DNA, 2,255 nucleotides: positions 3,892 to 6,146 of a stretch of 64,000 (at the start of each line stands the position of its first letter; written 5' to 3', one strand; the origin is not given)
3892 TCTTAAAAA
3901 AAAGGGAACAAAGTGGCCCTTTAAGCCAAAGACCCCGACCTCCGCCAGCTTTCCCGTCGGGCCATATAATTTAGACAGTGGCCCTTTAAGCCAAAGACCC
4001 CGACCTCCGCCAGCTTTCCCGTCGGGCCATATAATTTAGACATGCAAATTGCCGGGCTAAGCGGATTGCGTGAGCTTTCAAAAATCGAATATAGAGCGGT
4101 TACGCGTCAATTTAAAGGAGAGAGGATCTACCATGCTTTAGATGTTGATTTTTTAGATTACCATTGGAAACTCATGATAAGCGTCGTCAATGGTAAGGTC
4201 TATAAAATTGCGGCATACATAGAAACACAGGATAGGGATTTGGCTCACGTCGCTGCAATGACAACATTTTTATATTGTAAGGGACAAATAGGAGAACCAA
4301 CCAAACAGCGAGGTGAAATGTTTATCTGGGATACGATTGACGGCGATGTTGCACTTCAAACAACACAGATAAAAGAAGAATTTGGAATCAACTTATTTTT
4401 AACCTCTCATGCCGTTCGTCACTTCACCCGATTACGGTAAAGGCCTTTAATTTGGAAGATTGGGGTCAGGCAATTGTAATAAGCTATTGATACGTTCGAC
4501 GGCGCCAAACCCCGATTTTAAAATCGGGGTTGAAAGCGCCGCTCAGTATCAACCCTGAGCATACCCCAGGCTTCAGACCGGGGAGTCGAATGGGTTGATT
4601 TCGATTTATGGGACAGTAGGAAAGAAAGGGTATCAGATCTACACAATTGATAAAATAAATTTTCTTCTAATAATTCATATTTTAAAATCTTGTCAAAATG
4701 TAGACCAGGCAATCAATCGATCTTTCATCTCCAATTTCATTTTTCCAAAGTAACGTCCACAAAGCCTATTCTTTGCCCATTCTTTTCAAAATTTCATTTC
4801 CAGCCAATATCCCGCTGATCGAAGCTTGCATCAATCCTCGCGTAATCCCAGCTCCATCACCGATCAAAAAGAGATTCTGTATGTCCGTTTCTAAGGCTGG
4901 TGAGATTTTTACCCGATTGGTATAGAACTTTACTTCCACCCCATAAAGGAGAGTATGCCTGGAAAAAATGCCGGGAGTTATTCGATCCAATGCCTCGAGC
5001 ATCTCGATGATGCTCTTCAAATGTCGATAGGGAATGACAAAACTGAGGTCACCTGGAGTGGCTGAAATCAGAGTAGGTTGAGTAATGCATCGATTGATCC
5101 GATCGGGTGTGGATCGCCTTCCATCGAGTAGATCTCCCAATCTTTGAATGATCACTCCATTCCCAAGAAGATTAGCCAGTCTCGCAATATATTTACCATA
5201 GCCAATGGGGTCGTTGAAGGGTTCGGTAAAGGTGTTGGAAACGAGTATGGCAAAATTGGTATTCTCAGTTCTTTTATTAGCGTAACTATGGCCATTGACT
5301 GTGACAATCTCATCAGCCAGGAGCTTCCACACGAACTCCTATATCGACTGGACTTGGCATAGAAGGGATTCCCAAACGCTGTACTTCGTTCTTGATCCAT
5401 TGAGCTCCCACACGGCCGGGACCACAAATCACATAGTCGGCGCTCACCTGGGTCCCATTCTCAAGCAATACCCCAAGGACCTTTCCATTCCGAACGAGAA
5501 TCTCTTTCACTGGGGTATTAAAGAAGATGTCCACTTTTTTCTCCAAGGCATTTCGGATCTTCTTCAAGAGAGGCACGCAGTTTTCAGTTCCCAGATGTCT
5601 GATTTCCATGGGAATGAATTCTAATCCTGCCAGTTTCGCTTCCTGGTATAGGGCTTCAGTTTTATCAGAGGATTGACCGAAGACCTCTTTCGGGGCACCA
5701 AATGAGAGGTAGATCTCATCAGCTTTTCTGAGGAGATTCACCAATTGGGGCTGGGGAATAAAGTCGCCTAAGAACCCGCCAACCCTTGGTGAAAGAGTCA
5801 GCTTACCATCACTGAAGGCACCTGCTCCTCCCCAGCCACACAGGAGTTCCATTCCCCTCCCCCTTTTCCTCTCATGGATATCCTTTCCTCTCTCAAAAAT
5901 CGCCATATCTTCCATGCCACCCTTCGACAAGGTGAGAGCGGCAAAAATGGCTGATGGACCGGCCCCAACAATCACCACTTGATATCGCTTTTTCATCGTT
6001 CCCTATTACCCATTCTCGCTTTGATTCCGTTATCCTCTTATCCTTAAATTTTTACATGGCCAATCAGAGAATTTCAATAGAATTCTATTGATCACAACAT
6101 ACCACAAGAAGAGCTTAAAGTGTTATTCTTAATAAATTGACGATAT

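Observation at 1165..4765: Small accessory patch (BrnTA, DJ-1/PfpI, MliC-like, DUF2846-like, unknown ORF) that replaces most of hemW and is full of repeat scars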

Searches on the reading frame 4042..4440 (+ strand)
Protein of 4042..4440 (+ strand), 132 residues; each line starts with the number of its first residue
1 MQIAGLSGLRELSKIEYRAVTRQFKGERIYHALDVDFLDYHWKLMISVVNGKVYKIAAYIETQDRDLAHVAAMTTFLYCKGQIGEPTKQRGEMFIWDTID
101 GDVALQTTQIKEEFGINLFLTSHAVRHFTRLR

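Call 9: search_protein_families(library=pfam, proteins=[window:4042-4437:+], max_evalue=0.01)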
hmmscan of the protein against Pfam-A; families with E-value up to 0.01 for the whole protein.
window:4042-4437:+ (132 aa): 0 families

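Call 11: find_encoding_contigs(protein=window:4042-4440:+, flank=10000, max_places=10)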
Protein window:4042-4440:+ (132 aa): no gene with exactly this product is on record in the collection.

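Call 71: find_homologous_proteins(query=window:4042-4437:+, max_evalue=0.001)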
Query window:4042-4437:+ (132 aa): 42 proteins with E <= 0.001 among 52 candidates.
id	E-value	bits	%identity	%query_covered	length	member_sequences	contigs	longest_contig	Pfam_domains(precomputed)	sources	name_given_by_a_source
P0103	2.6e-82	291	100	100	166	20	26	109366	-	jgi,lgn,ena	jgi:hypothetical protein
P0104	1.7e-69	250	86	99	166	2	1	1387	-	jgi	jgi:hypothetical protein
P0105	2.2e-65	236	83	99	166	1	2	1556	-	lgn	-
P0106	4.7e-62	225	76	100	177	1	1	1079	-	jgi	jgi:hypothetical protein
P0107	1.7e-60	220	76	99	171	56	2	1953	-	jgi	jgi:hypothetical protein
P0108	5.9e-60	219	76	100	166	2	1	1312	-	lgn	-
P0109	5.9e-60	219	75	100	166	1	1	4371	-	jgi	-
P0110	6.0e-60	219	75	100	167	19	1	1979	-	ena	-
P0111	7.7e-60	218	75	99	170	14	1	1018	-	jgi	-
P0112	1.6e-59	217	77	100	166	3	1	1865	-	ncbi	-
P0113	2.7e-59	217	76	100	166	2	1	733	-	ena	-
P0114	7.4e-59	215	74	100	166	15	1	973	-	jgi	-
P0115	1.5e-58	214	72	100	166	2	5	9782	-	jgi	jgi:hypothetical protein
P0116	1.5e-58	214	74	100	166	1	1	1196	-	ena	-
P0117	2.9e-58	213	73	100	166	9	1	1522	-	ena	-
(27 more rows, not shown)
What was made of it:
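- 3875..4440 (+): Conserved hypothetical 166-aa gene, split here into a 5' stub and the 132-aa ORF by a private 65-bp tandem duplication (3912-4041). The 166-aa length is kept in about 30 of 42 related protein clusters (call 71).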

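Call 76: predict_structure(alignment_id=A8)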
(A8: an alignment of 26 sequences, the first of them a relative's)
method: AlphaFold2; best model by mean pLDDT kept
length: 166 residues; sequences in the alignment: 26
mean_pLDDT: 65.1   pTM: 0.63
mean pLDDT of the five models: 65.1, 57.4, 52.2, 46.1, 41.1
residues with pLDDT >= 90: 5; 70-90: 85; 50-70: 20; < 50: 56
segments of 3 or more residues with pLDDT < 50: 1-56
pLDDT, mean of each block of 10 residues (from residue 1): 44 37 34 34 40 47 69 79 75 87 88 84 88 82 83 74 58
secondary structure, 60 per line:
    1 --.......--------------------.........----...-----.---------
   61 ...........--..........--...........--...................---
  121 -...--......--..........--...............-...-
elements in order: H3-9 H30-38 E61-71 E74-83 E86-96 H99-117 E122-124 E127-132 E135-144 E147-161

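Call 78: fold_search(model_id=the predicted structure, library=pdb)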
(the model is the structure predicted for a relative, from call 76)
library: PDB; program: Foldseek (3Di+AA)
matches with E <= 10: 1064; with E <= 0.001: 0
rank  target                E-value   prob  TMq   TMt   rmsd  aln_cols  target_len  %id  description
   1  8h0h_A                1.4e-02  0.20  0.15  0.16  15.0       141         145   13  Hypotethical protein from Mycobacterium tuberculsosis (released 2023-09-06)
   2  3p9v_A                3.9e-02  0.13  0.15  0.16  18.2       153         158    9  High Resolution Crystal Structure of protein Maqu_3174 from Marinobacter aquaeolei, Northeast Structural Genomics Cons (released 2010-10-27)
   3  4fpw_B                4.1e-02  0.72  0.29  0.30   9.9       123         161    6  Crystal Structure of CalU16 from Micromonospora echinospora. Northeast Structural Genomics Consortium Target MiR12. (released 2012-12-12)
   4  8h2d_B                4.1e-02  0.13  0.15  0.17  14.7       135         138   13  The hypothetical protein from Mycobacterium tuberculosis mutant - E47A (released 2023-09-06)
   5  3p9v_B                4.6e-02  0.16  0.15  0.16  16.3       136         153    7  High Resolution Crystal Structure of protein Maqu_3174 from Marinobacter aquaeolei, Northeast Structural Genomics Cons (released 2010-10-27)
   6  4wsq_B                8.3e-02  0.69  0.27  0.17   7.4        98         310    2  Crystal Structure of Adaptor Protein 2 Associated Kinase (AAK1) in complex with small molecule inhibitor (released 2014-11-05)
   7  4tvy_A                8.8e-02  0.33  0.23  0.14   7.1        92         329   13  Apo resorufin ligase (released 2014-10-22)
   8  4fpw_A                9.3e-02  0.60  0.29  0.31  10.0       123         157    6  Crystal Structure of CalU16 from Micromonospora echinospora. Northeast Structural Genomics Consortium Target MiR12. (released 2012-12-12)
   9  8gmc_B                9.9e-02  0.57  0.28  0.18   7.5        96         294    3  CRYSTAL STRUCTURE OF AP2 ASSOCIATED KINASE 1 COMPLEXED WITH 5-[(4-aminopiperidin-1-yl)methyl]-N-{3-[5-(propan-2-yl)-1, (released 2023-07-12)
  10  1fw9                  9.9e-02  0.51  0.26  0.26  11.7        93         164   13  CHORISMATE LYASE WITH BOUND PRODUCT (released 2001-03-22)
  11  2kte_MODEL_1_A        1.1e-01  0.54  0.27  0.28   5.6       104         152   15  The solution structure of Bacillus subtilis, YndB, Northeast Structural Genomics Consoritum Target SR211 (released 2010-06-16)
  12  5by8_A                1.1e-01  0.13  0.20  0.16  13.8       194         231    9  The structure of Rpf2-Rrs1 explains its role in ribosome biogenesis (released 2015-07-08)
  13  9qb5_A                1.1e-01  0.47  0.26  0.17   7.6        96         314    4  AP2-associated protein kinase 1 (AAK1) bound to CKJB68 (released 2025-04-09)
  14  4xrt_B                1.1e-01  0.10  0.16  0.11  15.1       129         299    9  Crystal structure of the di-domain ARO/CYC StfQ from the steffimycin biosynthetic pathway (released 2015-12-02)
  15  2d4r_A                1.3e-01  0.12  0.16  0.17  14.2       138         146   10  Crystal structure of TTHA0849 from Thermus thermophilus HB8 (released 2005-12-13)
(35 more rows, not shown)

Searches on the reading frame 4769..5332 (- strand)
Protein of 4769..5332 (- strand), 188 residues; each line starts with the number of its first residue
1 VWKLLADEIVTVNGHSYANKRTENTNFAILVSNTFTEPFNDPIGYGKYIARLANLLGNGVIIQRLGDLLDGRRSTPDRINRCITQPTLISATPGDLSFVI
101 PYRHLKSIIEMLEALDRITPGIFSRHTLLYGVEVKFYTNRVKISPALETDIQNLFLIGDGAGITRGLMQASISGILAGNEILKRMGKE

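Call 9: search_protein_families(library=pfam, proteins=[window:4769-5332:-], max_evalue=0.01)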
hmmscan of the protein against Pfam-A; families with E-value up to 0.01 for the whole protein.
window:4769-5332:- (188 aa): 1 family
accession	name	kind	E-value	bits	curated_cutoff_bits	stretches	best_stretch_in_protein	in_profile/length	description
PF21688.3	FAD-depend_C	-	7.4e-07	30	27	1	8-134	65-195/197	FAD-dependent protein, C-terminal domain-like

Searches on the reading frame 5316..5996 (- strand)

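Call 9: search_protein_families(library=pfam, proteins=[window:5316-5996:-], max_evalue=0.01)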
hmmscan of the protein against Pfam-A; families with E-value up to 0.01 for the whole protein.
window:5316-5996:- (227 aa): 9 families
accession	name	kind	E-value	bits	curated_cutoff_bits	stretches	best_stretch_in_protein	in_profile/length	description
PF01266.30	DAO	-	4.9e-08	33.3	27.9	1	7-192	2-201/353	FAD dependent oxidoreductase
PF00890.30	FAD_binding_2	-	6.6e-07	29.3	20.4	0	143-202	148-210/414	FAD binding domain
PF07992.20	Pyr_redox_2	-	6.9e-07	29.4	26.1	0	148-199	190-241/291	Pyridine nucleotide-disulphide oxidoreductase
PF01494.25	FAD_binding_3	-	1.8e-05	24.6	22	1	5-49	2-45/349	FAD binding domain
PF01593.30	Amino_oxidase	-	5.3e-05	23.1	19.8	1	147-191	206-252/443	Flavin containing amine oxidoreductase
PF03486.20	HI0933_like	-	6.3e-05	23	50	0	6-42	2-37/244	HI0933-like protein Rossmann domain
PF13738.12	Pyr_redox_3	-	0.00025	20.8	30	0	8-38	1-31/305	Pyridine nucleotide-disulphide oxidoreductase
PF01134.28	GIDA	-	0.00038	20.1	22.1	0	145-202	99-159/391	Glucose inhibited division protein A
PF01946.23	Thi4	-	0.008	15.9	26.2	0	6-36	19-49/235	Thi4 family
